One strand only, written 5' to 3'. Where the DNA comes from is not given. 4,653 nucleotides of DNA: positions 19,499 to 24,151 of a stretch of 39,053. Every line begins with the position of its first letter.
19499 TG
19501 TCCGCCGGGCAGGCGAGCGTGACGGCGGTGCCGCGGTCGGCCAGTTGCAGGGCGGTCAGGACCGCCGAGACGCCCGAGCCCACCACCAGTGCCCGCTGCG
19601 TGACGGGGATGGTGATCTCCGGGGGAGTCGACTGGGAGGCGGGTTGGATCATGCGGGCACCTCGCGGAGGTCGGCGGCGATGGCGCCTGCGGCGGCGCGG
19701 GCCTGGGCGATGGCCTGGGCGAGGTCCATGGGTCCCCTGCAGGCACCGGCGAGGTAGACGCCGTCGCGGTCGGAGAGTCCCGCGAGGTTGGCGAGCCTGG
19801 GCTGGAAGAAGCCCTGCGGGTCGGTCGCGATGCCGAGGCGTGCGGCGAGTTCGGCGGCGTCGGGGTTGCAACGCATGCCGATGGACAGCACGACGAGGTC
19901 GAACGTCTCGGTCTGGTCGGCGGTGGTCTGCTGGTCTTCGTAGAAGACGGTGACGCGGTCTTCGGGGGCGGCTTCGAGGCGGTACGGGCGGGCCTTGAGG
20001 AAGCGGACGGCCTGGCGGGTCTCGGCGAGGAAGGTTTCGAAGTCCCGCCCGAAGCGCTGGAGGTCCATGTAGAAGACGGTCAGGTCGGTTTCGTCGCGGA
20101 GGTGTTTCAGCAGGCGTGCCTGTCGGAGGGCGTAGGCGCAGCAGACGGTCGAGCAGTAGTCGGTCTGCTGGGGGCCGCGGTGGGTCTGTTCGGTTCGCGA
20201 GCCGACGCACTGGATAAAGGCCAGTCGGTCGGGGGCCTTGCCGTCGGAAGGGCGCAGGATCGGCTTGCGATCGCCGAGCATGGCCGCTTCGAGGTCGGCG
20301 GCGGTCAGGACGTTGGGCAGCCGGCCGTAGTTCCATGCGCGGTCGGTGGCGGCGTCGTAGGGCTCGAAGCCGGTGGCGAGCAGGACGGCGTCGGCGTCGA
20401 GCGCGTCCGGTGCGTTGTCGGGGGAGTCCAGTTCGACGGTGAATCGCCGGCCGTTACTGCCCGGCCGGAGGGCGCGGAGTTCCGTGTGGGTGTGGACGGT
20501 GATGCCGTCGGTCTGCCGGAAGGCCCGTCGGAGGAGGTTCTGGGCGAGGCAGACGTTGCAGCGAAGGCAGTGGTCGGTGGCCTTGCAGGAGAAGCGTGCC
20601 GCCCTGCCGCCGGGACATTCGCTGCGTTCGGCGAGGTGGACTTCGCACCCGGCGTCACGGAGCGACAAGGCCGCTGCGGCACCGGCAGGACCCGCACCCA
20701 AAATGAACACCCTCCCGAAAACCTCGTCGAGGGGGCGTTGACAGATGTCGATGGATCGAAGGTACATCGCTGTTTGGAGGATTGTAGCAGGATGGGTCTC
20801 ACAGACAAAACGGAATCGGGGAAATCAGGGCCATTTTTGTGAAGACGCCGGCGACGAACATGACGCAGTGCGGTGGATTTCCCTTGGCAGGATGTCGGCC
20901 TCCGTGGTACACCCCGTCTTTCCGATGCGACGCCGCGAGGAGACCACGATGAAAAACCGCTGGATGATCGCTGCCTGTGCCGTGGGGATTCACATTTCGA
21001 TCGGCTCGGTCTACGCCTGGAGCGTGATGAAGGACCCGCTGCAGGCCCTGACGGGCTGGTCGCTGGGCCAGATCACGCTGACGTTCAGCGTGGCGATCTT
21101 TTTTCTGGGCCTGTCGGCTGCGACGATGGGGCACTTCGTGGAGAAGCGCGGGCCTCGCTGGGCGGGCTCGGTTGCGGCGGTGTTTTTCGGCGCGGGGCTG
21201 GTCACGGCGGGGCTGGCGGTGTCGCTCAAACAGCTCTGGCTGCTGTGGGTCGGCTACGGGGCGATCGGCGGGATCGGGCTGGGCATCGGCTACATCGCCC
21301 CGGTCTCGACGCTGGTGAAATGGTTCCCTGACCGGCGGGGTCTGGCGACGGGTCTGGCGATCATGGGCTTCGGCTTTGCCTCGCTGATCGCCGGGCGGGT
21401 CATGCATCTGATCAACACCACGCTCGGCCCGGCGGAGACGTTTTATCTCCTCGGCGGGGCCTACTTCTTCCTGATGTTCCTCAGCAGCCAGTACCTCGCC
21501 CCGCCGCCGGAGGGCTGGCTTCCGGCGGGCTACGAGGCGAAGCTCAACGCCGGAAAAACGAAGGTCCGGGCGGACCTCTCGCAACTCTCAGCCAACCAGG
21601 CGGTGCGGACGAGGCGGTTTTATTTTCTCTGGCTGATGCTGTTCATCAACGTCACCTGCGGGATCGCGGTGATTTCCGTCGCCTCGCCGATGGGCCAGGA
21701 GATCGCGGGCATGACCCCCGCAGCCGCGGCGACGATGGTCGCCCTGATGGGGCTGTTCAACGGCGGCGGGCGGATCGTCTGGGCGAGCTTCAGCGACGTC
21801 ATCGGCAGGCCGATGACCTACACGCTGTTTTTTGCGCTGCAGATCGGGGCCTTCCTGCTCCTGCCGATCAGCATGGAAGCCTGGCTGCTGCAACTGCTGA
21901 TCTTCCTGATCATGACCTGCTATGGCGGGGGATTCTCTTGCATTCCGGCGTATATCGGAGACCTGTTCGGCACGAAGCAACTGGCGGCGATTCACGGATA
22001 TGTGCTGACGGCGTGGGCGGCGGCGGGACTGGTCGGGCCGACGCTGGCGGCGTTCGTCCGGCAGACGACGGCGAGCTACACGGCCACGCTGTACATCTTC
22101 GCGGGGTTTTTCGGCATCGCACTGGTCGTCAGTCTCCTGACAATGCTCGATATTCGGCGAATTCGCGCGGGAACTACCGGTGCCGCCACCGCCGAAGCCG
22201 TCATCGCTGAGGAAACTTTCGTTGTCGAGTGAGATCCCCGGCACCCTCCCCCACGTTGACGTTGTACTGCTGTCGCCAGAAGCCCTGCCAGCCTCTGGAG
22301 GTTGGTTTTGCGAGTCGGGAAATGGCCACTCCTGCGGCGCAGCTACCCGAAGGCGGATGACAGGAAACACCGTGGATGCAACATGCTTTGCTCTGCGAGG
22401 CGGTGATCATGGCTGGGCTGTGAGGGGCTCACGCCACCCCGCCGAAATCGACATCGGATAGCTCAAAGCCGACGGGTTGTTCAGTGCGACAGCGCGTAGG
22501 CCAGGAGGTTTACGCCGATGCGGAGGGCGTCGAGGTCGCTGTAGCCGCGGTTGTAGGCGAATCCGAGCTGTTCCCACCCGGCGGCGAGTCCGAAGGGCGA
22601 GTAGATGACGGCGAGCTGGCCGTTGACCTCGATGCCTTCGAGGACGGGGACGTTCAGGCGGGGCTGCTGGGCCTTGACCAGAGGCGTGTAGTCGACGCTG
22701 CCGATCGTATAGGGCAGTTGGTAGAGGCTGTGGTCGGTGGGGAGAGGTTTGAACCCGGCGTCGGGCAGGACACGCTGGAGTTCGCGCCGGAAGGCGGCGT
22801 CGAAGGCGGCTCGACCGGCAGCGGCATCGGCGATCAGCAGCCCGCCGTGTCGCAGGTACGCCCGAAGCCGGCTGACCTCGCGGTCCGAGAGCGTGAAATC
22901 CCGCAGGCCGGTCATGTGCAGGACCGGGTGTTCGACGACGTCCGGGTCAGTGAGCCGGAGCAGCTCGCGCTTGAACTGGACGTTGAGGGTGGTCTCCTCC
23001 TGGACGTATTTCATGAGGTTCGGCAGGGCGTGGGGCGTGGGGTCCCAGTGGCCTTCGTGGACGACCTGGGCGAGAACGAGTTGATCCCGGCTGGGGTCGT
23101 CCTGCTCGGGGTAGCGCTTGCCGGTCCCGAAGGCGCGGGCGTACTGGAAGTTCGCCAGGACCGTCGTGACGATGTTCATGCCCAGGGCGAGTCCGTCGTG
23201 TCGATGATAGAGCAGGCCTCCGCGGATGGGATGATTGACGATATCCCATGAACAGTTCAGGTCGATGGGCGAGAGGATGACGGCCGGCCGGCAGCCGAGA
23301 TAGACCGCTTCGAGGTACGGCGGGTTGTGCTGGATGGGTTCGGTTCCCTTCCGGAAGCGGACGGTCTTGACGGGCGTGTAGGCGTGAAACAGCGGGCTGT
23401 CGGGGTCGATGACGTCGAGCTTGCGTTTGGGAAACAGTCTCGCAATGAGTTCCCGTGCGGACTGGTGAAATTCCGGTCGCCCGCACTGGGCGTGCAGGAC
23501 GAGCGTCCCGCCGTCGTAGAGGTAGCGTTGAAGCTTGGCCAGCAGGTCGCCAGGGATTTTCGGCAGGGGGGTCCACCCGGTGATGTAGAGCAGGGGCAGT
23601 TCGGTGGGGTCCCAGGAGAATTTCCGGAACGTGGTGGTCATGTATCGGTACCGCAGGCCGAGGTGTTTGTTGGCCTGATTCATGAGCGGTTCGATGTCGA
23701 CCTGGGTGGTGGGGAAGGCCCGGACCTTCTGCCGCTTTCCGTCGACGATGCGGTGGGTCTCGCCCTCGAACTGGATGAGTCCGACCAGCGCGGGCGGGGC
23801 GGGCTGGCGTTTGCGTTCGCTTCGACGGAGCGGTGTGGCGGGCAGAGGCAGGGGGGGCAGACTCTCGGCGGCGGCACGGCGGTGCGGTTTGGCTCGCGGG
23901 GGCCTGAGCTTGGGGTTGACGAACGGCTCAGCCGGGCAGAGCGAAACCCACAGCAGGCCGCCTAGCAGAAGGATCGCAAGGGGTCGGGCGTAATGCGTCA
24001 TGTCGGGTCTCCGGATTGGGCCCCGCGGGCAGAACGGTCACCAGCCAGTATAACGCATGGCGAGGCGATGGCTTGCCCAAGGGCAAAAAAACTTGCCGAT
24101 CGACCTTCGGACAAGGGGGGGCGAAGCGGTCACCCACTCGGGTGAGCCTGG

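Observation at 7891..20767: Ten-gene MetFV / Hdr / Flx redox super-operon with an unusual subunit set and no HdrB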

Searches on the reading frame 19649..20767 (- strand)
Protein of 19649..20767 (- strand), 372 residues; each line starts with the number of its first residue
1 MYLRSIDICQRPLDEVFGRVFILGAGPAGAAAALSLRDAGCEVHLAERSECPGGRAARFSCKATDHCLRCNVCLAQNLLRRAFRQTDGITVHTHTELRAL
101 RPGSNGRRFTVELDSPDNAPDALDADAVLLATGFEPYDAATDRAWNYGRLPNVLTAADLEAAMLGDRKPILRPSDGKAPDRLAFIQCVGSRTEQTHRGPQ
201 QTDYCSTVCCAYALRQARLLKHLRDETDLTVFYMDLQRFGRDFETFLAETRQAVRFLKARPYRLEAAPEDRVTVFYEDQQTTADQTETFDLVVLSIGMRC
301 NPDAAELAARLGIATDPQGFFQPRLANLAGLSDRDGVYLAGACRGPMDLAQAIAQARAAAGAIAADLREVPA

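Call 5: search_protein_families(library=pfam, proteins=[window:19649-20767:-], max_evalue=0.01)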
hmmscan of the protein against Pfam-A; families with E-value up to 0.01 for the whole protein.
window:19649-20767:- (372 aa): 13 families
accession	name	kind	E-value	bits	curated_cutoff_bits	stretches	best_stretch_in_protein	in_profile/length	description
PF07992.20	Pyr_redox_2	-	3.2e-18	66.6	26.1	3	19-55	2-39/291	Pyridine nucleotide-disulphide oxidoreductase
PF13450.12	NAD_binding_8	-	9.4e-07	29.5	21.9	1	22-60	1-39/68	NAD(P)-binding Rossmann-like domain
PF13454.12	NAD_binding_9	-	1.4e-06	28.8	21.8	0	22-71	2-52/155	FAD-NAD(P)-binding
PF01266.30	DAO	-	1.5e-06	28.4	27.9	1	19-54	1-37/353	FAD dependent oxidoreductase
PF00070.33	Pyr_redox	-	3.5e-06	27.9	22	1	19-53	1-35/82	Pyridine nucleotide-disulphide oxidoreductase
PF12831.13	FAD_oxidored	-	2.3e-05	24.3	27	1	20-60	2-42/416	FAD dependent oxidoreductase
PF01494.25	FAD_binding_3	-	0.00037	20.3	22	1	20-50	4-34/349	FAD binding domain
PF01593.30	Amino_oxidase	-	0.00042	20.2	19.8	0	28-58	2-32/443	Flavin containing amine oxidoreductase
PF03486.20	HI0933_like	-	0.00054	19.9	50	1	19-53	2-36/244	HI0933-like protein Rossmann domain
PF01134.28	GIDA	-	0.00071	19.2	22.1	1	20-64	2-43/391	Glucose inhibited division protein A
PF02558.23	ApbA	-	0.0025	17.9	22.2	0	20-50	1-31/150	Ketopantoate reductase PanE/ApbA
PF13738.12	Pyr_redox_3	-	0.0086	15.8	30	0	22-49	2-30/305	Pyridine nucleotide-disulphide oxidoreductase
PF00890.30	FAD_binding_2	-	0.0093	15.6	20.4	0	20-54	2-36/414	FAD binding domain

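Call 6: search_protein_families(library=ncbifam, proteins=[window:19649-20767:-], max_evalue=0.01)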
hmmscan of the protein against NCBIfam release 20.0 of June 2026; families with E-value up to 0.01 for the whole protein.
window:19649-20767:- (372 aa): 49 families (the best 25 are shown)
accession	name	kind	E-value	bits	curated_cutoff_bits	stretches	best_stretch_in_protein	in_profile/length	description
NF040770.1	hetero_SS_HdrA2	exception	7.8e-60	202.8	1100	2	122-361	315-554/777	CoB-CoM heterodisulfide reductase HdrA2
NF041778.1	hetero_SS_HdrA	equivalog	8.6e-48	162.7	1400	2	123-361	326-564/771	ferredoxin:CoB-CoM heterodisulfide reductase subunit HdrA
NF041891.1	hdrA_Methbact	equivalog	3.1e-39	134.8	1300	1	122-364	312-553/762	ferredoxin:CoB-CoM heterodisulfide reductase subunit HdrA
TIGR03467.1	HpnE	equivalog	2.7e-10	40.1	283.05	1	20-65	1-46/430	hydroxysqualene dehydroxylase HpnE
NF009409.0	PRK12770.1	subfamily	4.5e-10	39.1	343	2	8-55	9-56/360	putative glutamate synthase subunit beta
NF009410.0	PRK12771.1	subfamily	4.2e-08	32.2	516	1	19-54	140-175/566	NAD(P)-binding protein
TIGR02734.1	crtI_fam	subfamily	1e-07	31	238.1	1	21-102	2-82/504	phytoene desaturase family protein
TIGR01317.1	GOGAT_sm_gam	subfamily_domain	4.9e-07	29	447.7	1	19-54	145-180/485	glutamate synthase small subunit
TIGR01350.1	lipoamide_DH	equivalog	7e-07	28.3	408.8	0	269-366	239-332/461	dihydrolipoyl dehydrogenase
TIGR03315.1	Se_ygfK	equivalog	7e-07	27.1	835.3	1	19-55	539-575/1012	putative selenate reductase subunit YgfK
NF049967.1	QhpG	equivalog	8.4e-07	28.2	240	1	20-50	1-31/423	flavin-dependent monooxygenase QhpG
TIGR01372.1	soxA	subfamily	2.9e-06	25.4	1164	1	17-56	168-207/996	sarcosine oxidase subunit alpha family protein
NF005883.0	PRK07845.1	equivalog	4.5e-06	25.9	479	0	19-57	4-41/466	NAD(P)H-quinone dehydrogenase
NF005560.0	PRK07233.1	equivalog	6.2e-06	25.3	252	1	19-62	2-45/435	hypothetical protein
NF045637.1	carotdesatCrtDProt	equivalog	6.2e-06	25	580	1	20-63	1-44/485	1-hydroxycarotenoid 3,4-desaturase CrtD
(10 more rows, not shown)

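Call 77: search_solved_structures(query=window:19649-20767:-, max_evalue=1e-10, show_alignments=2)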
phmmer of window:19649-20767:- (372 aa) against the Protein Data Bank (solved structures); distinct sequences matched with E-value up to 1e-10: 6.
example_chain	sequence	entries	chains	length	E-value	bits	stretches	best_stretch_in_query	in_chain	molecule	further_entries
9sfi_A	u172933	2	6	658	1.1e-51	179.5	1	125-367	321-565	CoB--CoM heterodisulfide reductase iron-sulfur subunit A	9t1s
8rvv_A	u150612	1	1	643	4e-50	174.4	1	123-364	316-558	H(2):CoB-CoM heterodisulfide,ferredoxin reductase subunit A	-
8rvu_a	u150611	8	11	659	4.4e-50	174.2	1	123-364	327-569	H(2):CoB-CoM heterodisulfide,ferredoxin reductase subunit A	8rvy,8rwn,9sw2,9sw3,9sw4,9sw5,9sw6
5odc_A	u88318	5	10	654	3.2e-49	171.4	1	117-367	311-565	Heterodisulfide reductase, subunit A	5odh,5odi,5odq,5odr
7bkb_A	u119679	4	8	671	2e-38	135.9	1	111-364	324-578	CoB--CoM heterodisulfide reductase iron-sulfur subunit A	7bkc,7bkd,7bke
6tjr_A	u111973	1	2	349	2.6e-35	125.7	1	20-366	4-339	Fumarate reductase/succinate dehydrogenase flavoprotein domain protein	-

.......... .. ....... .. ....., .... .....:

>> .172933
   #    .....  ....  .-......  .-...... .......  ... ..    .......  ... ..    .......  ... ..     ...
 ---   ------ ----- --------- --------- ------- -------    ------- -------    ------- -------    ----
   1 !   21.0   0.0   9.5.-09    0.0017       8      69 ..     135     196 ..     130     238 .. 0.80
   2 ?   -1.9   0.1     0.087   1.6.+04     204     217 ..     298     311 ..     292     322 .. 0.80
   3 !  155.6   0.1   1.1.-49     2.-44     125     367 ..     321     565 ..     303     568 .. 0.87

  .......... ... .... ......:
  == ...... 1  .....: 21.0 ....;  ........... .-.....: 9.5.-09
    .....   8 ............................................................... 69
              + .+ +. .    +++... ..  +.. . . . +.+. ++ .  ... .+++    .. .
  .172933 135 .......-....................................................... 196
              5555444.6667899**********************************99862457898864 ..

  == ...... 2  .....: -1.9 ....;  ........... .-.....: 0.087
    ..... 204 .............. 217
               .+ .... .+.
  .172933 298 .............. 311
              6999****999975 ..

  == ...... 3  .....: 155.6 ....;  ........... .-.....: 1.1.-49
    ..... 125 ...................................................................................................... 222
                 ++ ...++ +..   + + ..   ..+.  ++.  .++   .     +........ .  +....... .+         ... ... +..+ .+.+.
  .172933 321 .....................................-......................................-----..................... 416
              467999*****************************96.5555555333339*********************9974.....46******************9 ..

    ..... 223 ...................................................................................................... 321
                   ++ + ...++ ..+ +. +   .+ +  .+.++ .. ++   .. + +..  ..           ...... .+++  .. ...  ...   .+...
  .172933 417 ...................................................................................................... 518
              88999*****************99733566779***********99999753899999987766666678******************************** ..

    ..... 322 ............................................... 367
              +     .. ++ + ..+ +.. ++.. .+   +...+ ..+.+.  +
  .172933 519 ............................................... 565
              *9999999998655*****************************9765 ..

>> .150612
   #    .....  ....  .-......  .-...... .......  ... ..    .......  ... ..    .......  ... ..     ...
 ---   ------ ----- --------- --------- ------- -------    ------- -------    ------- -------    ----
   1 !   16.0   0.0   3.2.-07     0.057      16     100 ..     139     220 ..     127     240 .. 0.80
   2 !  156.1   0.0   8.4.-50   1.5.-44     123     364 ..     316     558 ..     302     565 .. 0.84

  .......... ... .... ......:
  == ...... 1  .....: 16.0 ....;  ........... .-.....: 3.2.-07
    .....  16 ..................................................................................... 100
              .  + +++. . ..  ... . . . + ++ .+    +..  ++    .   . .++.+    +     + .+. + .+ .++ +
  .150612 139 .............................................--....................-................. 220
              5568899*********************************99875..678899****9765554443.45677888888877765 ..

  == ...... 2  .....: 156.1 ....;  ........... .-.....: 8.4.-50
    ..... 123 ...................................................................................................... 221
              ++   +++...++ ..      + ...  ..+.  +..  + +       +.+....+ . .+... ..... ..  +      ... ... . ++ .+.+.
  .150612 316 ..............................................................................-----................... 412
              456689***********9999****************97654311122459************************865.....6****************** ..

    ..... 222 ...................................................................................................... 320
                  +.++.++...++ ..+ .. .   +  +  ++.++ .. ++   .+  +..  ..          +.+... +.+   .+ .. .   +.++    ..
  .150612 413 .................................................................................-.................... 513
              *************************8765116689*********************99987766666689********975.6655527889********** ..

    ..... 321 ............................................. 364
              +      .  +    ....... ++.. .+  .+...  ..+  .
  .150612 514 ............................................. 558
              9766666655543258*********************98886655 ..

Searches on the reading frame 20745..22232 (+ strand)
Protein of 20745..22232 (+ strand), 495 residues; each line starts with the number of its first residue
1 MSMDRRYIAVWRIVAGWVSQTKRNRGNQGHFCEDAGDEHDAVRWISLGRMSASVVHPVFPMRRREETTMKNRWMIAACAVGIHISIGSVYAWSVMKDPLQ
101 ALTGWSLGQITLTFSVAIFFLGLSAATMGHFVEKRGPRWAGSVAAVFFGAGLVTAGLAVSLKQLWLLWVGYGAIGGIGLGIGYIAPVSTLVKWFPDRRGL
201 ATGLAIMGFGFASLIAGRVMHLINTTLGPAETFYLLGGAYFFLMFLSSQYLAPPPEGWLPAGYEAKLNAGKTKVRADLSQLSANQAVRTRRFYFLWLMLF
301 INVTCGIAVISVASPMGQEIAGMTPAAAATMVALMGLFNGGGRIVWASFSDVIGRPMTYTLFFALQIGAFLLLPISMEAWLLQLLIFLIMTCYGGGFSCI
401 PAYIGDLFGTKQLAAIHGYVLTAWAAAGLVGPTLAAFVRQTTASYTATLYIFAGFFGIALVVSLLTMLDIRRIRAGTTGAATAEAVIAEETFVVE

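Call 8: search_protein_families(library=pfam, proteins=[window:20745-22232:+], max_evalue=0.001)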
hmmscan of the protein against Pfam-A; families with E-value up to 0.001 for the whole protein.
window:20745-22232:+ (495 aa): 1 family
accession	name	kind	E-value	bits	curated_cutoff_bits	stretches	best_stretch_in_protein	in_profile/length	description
PF07690.21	MFS_1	-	1.2e-37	130.1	33.4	2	87-432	11-347/347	Major Facilitator Superfamily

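Call 58: search_protein_families(library=ncbifam, proteins=[window:20745-22232:+], max_evalue=0.00001)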
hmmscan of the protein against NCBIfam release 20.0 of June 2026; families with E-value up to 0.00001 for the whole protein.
window:20745-22232:+ (495 aa): 4 families
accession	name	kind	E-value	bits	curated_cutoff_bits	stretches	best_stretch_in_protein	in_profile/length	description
NF049980.1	SfMCT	equivalog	3e-126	421.1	320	1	72-454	1-377/378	L-lactate MFS transporter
TIGR00890.1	2A0111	subfamily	2.7e-54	184.5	374.85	1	72-459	2-374/377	oxalate/formate antiport family MFS transporter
TIGR04259.1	oxa_formateAnti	equivalog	3.8e-42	144.6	335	1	72-472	1-397/405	oxalate/formate MFS antiporter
TIGR00891.1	2A0112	subfamily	2.9e-09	36.5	552.9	1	97-446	36-395/405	sialate:H+ symport family MFS transporter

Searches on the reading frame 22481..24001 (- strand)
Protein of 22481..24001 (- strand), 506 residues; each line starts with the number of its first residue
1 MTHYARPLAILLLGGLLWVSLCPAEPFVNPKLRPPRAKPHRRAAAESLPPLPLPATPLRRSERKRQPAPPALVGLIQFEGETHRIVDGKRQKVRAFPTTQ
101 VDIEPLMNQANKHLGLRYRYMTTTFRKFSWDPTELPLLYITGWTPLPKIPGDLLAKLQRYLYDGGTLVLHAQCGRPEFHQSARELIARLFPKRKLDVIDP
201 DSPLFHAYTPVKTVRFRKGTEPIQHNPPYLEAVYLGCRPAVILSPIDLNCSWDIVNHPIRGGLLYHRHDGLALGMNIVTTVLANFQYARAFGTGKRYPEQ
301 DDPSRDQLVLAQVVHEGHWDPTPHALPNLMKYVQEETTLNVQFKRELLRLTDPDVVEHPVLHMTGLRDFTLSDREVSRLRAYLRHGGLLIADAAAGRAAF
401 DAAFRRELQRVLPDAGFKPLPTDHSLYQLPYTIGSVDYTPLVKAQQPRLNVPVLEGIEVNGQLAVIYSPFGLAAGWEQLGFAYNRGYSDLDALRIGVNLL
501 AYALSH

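Call 8: search_protein_families(library=pfam, proteins=[window:22481-24001:-], max_evalue=0.001)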
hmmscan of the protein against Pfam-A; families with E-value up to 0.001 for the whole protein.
window:22481-24001:- (506 aa): 1 family
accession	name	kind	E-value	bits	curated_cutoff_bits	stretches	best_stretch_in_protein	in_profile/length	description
PF13709.12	DUF4159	-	2.6e-60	203.9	25.9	2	310-504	2-202/202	Domain of unknown function (DUF4159)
